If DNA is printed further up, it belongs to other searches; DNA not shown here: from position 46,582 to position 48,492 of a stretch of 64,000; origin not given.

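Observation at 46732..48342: Macro-like domain fused to a SIR2_2 (ThsA/DSR-type) NADase-like domain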

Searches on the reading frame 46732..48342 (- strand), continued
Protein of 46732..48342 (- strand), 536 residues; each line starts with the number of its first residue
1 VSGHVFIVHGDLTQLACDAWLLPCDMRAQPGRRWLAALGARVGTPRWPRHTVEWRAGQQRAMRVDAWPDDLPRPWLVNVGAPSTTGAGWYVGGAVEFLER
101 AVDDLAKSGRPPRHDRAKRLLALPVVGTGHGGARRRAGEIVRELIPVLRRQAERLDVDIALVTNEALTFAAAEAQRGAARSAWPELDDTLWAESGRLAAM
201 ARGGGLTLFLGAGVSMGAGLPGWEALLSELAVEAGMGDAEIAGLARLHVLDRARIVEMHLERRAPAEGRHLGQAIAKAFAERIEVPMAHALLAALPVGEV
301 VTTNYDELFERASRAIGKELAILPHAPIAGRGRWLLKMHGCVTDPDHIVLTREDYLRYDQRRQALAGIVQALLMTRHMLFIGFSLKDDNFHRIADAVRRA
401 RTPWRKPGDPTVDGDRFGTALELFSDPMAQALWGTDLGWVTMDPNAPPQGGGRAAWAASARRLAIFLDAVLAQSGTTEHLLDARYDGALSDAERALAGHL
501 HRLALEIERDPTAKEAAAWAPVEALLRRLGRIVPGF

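Call 15: find_encoding_contigs(protein=P0003, flank=8000, max_places=1)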
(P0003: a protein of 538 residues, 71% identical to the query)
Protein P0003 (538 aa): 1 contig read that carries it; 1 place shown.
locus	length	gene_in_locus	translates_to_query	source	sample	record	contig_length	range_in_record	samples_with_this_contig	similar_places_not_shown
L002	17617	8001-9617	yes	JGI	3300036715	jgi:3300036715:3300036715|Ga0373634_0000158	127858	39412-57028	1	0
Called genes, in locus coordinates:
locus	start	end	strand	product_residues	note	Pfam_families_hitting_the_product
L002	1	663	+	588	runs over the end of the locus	PF03717:PBP_dimer, PF00905:Transpeptidase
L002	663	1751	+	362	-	PF01098:FTSW_RODA_SPOVE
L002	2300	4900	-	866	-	PF13676:TIR_2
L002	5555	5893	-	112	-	-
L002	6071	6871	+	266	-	-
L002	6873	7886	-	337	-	PF12625:Arabinose_bd, PF12833:HTH_18, PF00165:HTH_AraC (weak)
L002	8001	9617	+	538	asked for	PF13289:SIR2_2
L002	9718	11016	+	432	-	-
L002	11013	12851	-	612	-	PF00884:Sulfatase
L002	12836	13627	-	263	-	PF00691:OmpA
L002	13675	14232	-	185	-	PF13628:DUF4142, PF03713:DUF305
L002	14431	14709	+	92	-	-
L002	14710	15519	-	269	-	PF00481:PP2C (faint), PF13672:PP2C_2, PF07228:SpoIIE (weak)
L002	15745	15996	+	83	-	-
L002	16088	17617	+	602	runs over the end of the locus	-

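Call 16: find_encoding_contigs(protein=P0029, flank=8000, max_places=1)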
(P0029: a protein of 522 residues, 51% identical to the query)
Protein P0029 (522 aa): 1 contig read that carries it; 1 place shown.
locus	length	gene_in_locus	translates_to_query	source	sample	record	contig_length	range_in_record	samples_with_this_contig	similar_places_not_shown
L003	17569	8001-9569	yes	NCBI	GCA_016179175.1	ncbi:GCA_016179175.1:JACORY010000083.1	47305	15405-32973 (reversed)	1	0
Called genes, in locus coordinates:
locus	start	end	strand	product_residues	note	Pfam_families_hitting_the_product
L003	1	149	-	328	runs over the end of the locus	PF00106:adh_short, PF08659:KR, PF13561:adh_short_C2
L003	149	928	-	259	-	PF00561:Abhydrolase_1, PF12146:Hydrolase_4, PF12697:Abhydrolase_6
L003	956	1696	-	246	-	PF00528:BPD_transp_1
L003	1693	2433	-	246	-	PF00005:ABC_tran, PF13304:AAA_21 (faint)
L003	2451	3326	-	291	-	PF12974:Phosphonate-bd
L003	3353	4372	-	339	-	PF00535:Glycos_transf_2, PF13641:Glyco_tranf_2_3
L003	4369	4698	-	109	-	PF02627:CMD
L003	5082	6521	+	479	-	PF01425:Amidase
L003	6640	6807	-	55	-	-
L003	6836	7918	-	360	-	PF01408:GFO_IDH_MocA, PF03447:NAD_binding_3 (weak), PF03807:F420_oxidored (weak), PF02894:GFO_IDH_MocA_C, PF22725:GFO_IDH_MocA_C3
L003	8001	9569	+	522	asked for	PF13289:SIR2_2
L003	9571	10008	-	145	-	-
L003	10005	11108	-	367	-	-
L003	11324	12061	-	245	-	PF03704:BTAD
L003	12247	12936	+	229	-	-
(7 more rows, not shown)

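Call 17: find_encoding_contigs(protein=P0116, flank=8000, max_places=1)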
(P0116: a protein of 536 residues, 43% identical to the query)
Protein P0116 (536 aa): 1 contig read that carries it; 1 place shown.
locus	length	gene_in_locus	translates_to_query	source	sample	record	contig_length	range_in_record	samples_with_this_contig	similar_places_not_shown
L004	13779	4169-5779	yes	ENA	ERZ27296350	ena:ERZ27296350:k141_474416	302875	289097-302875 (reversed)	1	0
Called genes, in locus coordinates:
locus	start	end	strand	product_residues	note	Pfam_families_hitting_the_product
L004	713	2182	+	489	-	-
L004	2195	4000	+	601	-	-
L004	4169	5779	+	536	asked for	PF13289:SIR2_2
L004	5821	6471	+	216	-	-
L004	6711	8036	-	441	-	PF11074:DUF2779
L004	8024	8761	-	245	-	-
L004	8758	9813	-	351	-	PF13280:WYL, PF25583:WCX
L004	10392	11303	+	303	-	PF03796:DnaB_C, PF06745:ATPase, PF13481:AAA_25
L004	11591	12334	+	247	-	-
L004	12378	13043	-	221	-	-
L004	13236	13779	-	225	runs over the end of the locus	-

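Call 18: find_encoding_contigs(protein=P0080, flank=8000, max_places=1)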
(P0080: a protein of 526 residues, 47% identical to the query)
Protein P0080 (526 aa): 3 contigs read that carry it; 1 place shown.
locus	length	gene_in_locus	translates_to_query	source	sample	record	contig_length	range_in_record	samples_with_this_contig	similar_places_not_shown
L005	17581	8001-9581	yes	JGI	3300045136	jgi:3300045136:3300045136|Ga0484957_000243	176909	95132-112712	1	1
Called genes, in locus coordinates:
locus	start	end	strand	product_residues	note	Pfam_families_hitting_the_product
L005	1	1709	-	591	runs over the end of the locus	PF07732:Cu-oxidase_3, PF00394:Cu-oxidase (weak), PF07731:Cu-oxidase_2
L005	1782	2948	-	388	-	-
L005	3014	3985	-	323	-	-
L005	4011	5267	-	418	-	PF00012:HSP70, PF06723:MreB_Mbl (weak), PF00012:HSP70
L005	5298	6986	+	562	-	PF00932:LTD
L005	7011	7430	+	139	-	PF05899:Cupin_3 (weak), PF07883:Cupin_2 (weak)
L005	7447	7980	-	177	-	PF13899:Thioredoxin_7, PF00085:Thioredoxin (weak)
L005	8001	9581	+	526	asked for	PF13289:SIR2_2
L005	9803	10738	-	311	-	PF00126:HTH_1, PF03466:LysR_substrate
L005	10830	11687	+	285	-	PF05368:NmrA, PF01370:Epimerase, PF13460:NAD_binding_10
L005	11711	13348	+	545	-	PF02878:PGM_PMM_I, PF02879:PGM_PMM_II, PF02880:PGM_PMM_III, PF00408:PGM_PMM_IV (weak)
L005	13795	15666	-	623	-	PF12895:ANAPC3 (faint), PF00515:TPR_1 (faint), PF07719:TPR_2 (faint), PF13181:TPR_8 (faint), PF13424:TPR_12 (weak)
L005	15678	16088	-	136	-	PF00072:Response_reg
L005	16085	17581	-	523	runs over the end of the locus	PF01590:GAF, PF13185:GAF_2 (weak), PF00989:PAS (faint), PF13188:PAS_8 (weak), PF08448:PAS_4 (faint), PF00512:HisKA, PF02518:HATPase_c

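Call 19: predict_structure(alignment_id=A1)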
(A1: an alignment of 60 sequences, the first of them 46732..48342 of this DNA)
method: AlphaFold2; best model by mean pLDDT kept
length: 536 residues; sequences in the alignment: 60
mean_pLDDT: 93.3   pTM: 0.94
mean pLDDT of the five models: 93.3, 92.7, 92.3, 91.8, 91.5
residues with pLDDT >= 90: 453; 70-90: 70; 50-70: 12; < 50: 1
segments of 3 or more residues with pLDDT < 50: none
pLDDT, mean of each block of 10 residues (from residue 1): 95 97 95 89 90 95 95 96 91 98 97 97 91 88 97 98 97 96 97 98 96 92 93 97 95 97 88 92 94 97 87 94 87 90 91 92 94 96 91 93 73 82 96 94 94 92 98 95 95 96 95 96 95 75
secondary structure, 60 per line:
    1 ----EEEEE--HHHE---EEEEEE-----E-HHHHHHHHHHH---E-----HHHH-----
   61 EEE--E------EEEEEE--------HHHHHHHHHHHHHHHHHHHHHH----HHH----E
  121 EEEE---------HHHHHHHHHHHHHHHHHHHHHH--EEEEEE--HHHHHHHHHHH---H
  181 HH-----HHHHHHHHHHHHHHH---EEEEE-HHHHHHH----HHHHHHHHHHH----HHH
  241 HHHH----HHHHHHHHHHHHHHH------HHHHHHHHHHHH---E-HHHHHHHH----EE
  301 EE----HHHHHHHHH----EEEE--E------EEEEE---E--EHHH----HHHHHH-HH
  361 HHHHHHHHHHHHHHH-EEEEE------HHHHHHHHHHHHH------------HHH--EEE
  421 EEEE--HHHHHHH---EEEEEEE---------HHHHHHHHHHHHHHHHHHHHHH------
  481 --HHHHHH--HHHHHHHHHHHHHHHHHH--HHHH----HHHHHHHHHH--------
elements in order: E5-9 E19-24 H32-42 H52-55 E61-63 E73-78 H87-108 E120-124 H134-155 E158-163 H166-176 H188-202 E206-210 H212-218 H223-233 H238-244 H249-263 H270-281 H287-294 E299-302 H307-315 E320-323 E333-337 H352-357 H359-375 E377-381 H388-400 E418-424 H427-433 E437-443 H453-474 H483-488 H491-508 H511-514 H519-528

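Call 32: find_encoding_contigs(protein=P0016, flank=8000, max_places=1)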
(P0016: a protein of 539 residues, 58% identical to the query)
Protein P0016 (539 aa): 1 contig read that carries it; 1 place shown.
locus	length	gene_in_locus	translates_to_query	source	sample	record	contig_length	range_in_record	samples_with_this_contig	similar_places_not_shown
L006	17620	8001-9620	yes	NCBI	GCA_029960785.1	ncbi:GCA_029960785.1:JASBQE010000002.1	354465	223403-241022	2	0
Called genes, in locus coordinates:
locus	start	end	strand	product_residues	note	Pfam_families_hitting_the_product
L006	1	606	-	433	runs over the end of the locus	PF03130:HEAT_PBS (faint), PF02985:HEAT (faint), PF13646:HEAT_2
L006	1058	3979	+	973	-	PF13855:LRR_8 (weak), PF23598:LRR_14, PF12799:LRR_4 (weak), PF13855:LRR_8, PF00071:Ras, PF08477:Roc, PF16095:COR-A, PF25497:COR-B, +1 more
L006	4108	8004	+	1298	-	PF00069:Pkinase, PF07714:PK_Tyr_Ser-Thr, PF03109:ABC1 (weak), PF13191:AAA_16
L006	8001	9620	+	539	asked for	PF13289:SIR2_2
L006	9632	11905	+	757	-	PF01734:Patatin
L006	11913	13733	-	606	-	PF13646:HEAT_2 (faint), PF03130:HEAT_PBS (faint)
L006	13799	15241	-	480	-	PF00133:tRNA-synt_1 (faint), PF01921:tRNA-synt_1f (faint), PF01406:tRNA-synt_1e, PF09334:tRNA-synt_1g (faint), PF09190:DALR_2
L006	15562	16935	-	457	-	PF00067:p450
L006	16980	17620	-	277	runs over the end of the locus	PF14091:DUF4269 (weak)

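Call 33: find_encoding_contigs(protein=P0061, flank=8000, max_places=1)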
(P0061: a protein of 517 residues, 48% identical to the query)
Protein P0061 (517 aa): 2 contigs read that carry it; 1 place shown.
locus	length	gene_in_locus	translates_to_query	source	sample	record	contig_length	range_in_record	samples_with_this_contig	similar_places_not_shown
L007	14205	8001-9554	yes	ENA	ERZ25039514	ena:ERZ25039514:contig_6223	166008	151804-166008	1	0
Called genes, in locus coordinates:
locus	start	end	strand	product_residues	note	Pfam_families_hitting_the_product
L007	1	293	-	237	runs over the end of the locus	-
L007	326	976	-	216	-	PF00012:HSP70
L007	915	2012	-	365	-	PF07238:PilZ, PF00012:HSP70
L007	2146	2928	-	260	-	PF03301:Trp_dioxygenase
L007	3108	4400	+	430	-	PF00266:Aminotran_5, PF22580:KYNU_C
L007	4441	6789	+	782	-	PF00989:PAS (weak), PF08447:PAS_3, PF00989:PAS, PF08448:PAS_4, PF13426:PAS_9, PF00512:HisKA, PF02518:HATPase_c, PF00072:Response_reg, +3 more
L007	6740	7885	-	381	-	PF00072:Response_reg, PF02518:HATPase_c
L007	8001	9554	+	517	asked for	PF13289:SIR2_2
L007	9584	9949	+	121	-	-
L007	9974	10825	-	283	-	PF01261:AP_endonuc_2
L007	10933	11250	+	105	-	-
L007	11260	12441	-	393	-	PF01103:Omp85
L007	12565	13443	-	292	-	-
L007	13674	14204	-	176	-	?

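Call 34: find_encoding_contigs(protein=P0119, flank=8000, max_places=1)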
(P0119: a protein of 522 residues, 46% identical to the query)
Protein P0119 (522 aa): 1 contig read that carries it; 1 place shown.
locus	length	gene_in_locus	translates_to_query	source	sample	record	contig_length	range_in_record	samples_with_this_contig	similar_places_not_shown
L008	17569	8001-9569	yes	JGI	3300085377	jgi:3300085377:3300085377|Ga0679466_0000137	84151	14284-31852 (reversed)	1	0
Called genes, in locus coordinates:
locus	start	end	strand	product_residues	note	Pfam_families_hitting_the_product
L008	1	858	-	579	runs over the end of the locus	PF00664:ABC_membrane, PF00005:ABC_tran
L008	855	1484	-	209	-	-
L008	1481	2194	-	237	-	PF16697:Yop-YscD_cpl, PF00498:FHA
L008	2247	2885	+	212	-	-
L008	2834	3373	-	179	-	-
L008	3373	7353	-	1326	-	-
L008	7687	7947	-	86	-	-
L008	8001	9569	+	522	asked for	PF13289:SIR2_2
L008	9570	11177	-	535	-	PF06739:SBBP (faint)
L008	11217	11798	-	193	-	-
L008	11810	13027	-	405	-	PF07963:N_methyl (faint)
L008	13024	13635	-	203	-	PF07963:N_methyl (weak)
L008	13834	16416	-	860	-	PF02518:HATPase_c, PF00204:DNA_gyraseB, PF01751:Toprim, PF18053:GyrB_insert, PF00986:DNA_gyraseB_C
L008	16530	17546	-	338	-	PF02445:NadA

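Call 36: find_related_loci(query=A1, collection=genome_contigs, flank=8000)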
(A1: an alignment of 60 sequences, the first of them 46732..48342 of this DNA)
Query A1 (536 aa) in genome_contigs; peptide patterns used: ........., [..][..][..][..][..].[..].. (x = any residue, [..] = any of these).
599 stretches matched a pattern (row limit reached: there are more); 260 encode a relative of the query (tblastn E <= 1e-3); the best 80 are kept; 80 distinct loci.
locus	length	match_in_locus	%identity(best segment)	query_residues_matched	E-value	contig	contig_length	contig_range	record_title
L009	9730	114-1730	60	1-531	0e+0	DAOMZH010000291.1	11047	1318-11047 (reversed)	MAG TPA_asm: Polyangium sp. isolate AMR_MDS_5605 NODE_1119_length_11047_cov_6.401656, whole genome shotgun sequence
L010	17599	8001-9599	58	1-530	0e+0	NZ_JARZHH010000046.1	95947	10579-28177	Polyangium sp. 6x1 NODE_46_length_95947_cov_20.249530, whole genome shotgun sequence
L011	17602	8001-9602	58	1-530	0e+0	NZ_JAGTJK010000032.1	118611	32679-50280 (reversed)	Polyangium jinanense strain SDU13 Scaffold32, whole genome shotgun sequence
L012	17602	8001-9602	58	1-530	0e+0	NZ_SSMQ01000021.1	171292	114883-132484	Polyangium fumosum strain DSM 14668 Scaffold21_1, whole genome shotgun sequence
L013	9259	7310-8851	50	1-530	4e-131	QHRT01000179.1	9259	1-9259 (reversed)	MAG: Candidatus Rokuibacteriota bacterium isolate AR8 14_1009_16_40cm_scaffold_52429_curated, whole genome shotgun seque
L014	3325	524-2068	50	3-530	1e-134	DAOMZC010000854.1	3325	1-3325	MAG TPA_asm: Pseudomonadota bacterium isolate AMR_MDS_5610 NODE_8482_length_3325_cov_8.266361, whole genome shotgun sequ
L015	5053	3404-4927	51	3-530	7e-131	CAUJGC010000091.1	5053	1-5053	MAG: Myxococcota bacterium isolate KLAP81 genome assembly, contig: KLAP81_786634, whole genome shotgun sequence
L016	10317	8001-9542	43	3-530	5e-122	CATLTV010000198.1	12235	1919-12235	MAG: uncultured proteobacterium isolate SRR3960576_bin.3_MetaWRAP_v1.3_MAG genome assembly, contig: ERZ505213.1540, whol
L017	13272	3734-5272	45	3-530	8e-122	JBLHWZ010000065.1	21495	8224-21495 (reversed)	MAG: Bradymonadia bacterium isolate 3300046534_141 Ga0491194_0004689, whole genome shotgun sequence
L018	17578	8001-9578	43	1-530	4e-117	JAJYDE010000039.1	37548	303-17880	MAG: Deltaproteobacteria bacterium isolate BP9.bin85 NODE_1732_length_37548_cov_1.699367, whole genome shotgun sequence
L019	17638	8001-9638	42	1-531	7e-117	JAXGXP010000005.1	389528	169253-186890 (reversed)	MAG: Syntrophobacteraceae bacterium isolate AnMBR.bin493 bin493_5, whole genome shotgun sequence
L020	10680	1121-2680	47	1-530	2e-117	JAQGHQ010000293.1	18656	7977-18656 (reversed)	MAG: Gemmataceae bacterium isolate RYN_437 scaffold_1832561, whole genome shotgun sequence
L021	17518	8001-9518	46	1-530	3e-114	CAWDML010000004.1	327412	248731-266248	MAG: uncultured delta proteobacterium isolate MFD04944.bin.2.99 genome assembly, contig: contig_27185, whole genome shot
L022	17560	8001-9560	47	3-530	2e-127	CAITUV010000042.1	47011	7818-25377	MAG: uncultured Myxococcales bacterium isolate LaPlata_bin-3248 genome assembly, contig: bin-3248:42/88, whole genome sh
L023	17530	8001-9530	46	1-530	9e-113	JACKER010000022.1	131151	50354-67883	MAG: Alphaproteobacteria bacterium isolate HK-STAS-MYXO-39 HK-STAS-MYXO-39_22, whole genome shotgun sequence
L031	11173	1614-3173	43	1-532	5e-109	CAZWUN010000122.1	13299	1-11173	MAG TPA_asm: uncultured Burkholderiales bacterium isolate SRP329715_co1_362 genome assembly, contig: NODE_7057_length_13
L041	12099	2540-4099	43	1-532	1e-104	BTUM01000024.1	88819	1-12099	MAG: Candidatus Xenobia bacterium AMX-MBFR-33 DNA, sequence024, whole genome shotgun sequence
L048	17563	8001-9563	43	3-530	4e-100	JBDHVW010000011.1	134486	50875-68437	MAG: Vulcanimicrobiota bacterium isolate AS-MICRO-3CA.307 NODE_374_length_134486_cov_5.482521, whole genome shotgun sequ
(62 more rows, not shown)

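Call 44: fold_search(model_id=the predicted structure, library=pdb)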
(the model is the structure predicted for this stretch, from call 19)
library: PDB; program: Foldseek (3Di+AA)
matches with E <= 10: 664; with E <= 0.001: 114
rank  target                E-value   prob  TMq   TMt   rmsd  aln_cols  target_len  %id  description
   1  8bto_A                2.1e-13  1.00  0.39  0.44   5.3       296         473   20  Helical structure of BcThsA in complex with 1''-3'gcADPR (released 2024-02-21)
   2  8btp_A                2.2e-13  1.00  0.39  0.44   4.3       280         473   21  Helical structure of BcThsA in complex with 1''-3'gc(etheno)ADPR (released 2024-02-21)
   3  9v12_i                1.8e-12  1.00  0.38  0.70   6.3       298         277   22  Helical structure of KomBCMUT in complex with dITP and NAD (released 2025-12-24)
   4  8w56_A                2.4e-12  1.00  0.37  0.22   6.1       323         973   20  Cryo-EM structure of DSR2-DSAD1 state 1 (released 2024-05-01)
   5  8k9a_D                3.0e-12  1.00  0.38  0.22   7.0       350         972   19  Cryo-EM structure of DSR2-DSAD1 state 2 (released 2024-05-01)
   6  8wkx_A                5.4e-12  1.00  0.36  0.20   6.2       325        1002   21  Cryo-EM structure of DSR2 (released 2024-05-22)
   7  8k9a_C                6.0e-12  1.00  0.37  0.22   5.5       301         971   20  Cryo-EM structure of DSR2-DSAD1 state 2 (released 2024-05-01)
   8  8wkn_B                9.3e-12  1.00  0.37  0.22   5.1       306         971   20  Cryo-EM structure of DSR2-DSAD1 (released 2024-05-01)
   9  9v0g_E                9.3e-12  1.00  0.36  0.65   6.7       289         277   23  Helical structure of KomBC Complex (released 2025-12-17)
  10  8k9a_A                1.1e-11  1.00  0.38  0.22   5.5       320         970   20  Cryo-EM structure of DSR2-DSAD1 state 2 (released 2024-05-01)
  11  8xew_A                1.1e-11  1.00  0.39  0.69   5.0       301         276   20  Cryo-EM structure of defence-associatedsirtuin 2 (DSR2) H171A protein (released 2024-10-23)
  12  8wyc_C                1.3e-11  1.00  0.38  0.69   5.4       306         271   20  Cryo-EM structure of DSR2 (H171A)-tube-NAD+ (partial) complex (released 2024-04-10)
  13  8wy8_D                1.6e-11  1.00  0.39  0.23   5.1       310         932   20  Cryo-EM structure of DSR2 apo complex (released 2024-04-10)
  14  8wyc_D                1.7e-11  1.00  0.38  0.68   5.2       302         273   20  Cryo-EM structure of DSR2 (H171A)-tube-NAD+ (partial) complex (released 2024-04-10)
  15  8zc9_A                1.7e-11  1.00  0.40  0.23   6.3       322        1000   20  The Cryo-EM structure of DSR2-Tail tube-NAD+ complex (released 2024-09-11)
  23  6lhx_C                2.2e-11  1.00  0.35  0.40   5.7       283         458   20  Crystal structure of ThsA (released 2020-06-24)
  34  6lhx_A                5.2e-11  1.00  0.35  0.40   5.8       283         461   21  Crystal structure of ThsA (released 2020-06-24)
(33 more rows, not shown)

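Call 53: search_protein_families(library=pfam, alignment_id=A3, max_evalue=0.00001)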
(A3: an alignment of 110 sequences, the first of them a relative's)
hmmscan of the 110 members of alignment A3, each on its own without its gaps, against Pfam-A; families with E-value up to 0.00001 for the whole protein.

A. member 1, L001:9566-11800:+ (745 aa): 1 family
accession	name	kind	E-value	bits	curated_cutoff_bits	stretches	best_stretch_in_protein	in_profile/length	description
PF01734.28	Patatin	-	5e-10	40.3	27.7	0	338-391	2-46/191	Patatin-like phospholipase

B. families by the number of members that match (of 110 scanned): 107 families (the first 25 are shown)
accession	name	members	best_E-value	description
PF12146.15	Hydrolase_4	4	8.5e-12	Serine aminopeptidase, S33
PF00781.29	DAGK_cat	3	5.6e-32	Diacylglycerol kinase catalytic domain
PF19279.4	YegS_C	3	1.4e-22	YegS C-terminal NAD kinase beta sandwich-like domain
PF01734.28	Patatin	3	2.3e-10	Patatin-like phospholipase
PF01408.29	GFO_IDH_MocA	2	4.7e-28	Oxidoreductase family, NAD-binding Rossmann fold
PF00892.27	EamA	2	3.4e-27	EamA-like transporter family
PF22725.1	GFO_IDH_MocA_C3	2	4.9e-27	GFO/IDH/MocA C-terminal domain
PF02518.31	HATPase_c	2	2.6e-24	Histidine kinase-, DNA gyrase B-, and HSP90-like ATPase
PF00561.26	Abhydrolase_1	2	1.1e-22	alpha/beta hydrolase fold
PF00072.30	Response_reg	2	8.3e-22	Response regulator receiver domain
PF12697.13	Abhydrolase_6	2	1.9e-17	Alpha/beta hydrolase family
PF02894.22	GFO_IDH_MocA_C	2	5.1e-16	Oxidoreductase family, C-terminal alpha/beta domain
PF01145.31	Band_7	2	2.9e-15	SPFH domain / Band 7 family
PF01047.28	MarR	2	5.2e-12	MarR family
PF22381.2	Staph_reg_Sar_Rot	2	8.5e-11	Transcriptional regulator SarA/Rot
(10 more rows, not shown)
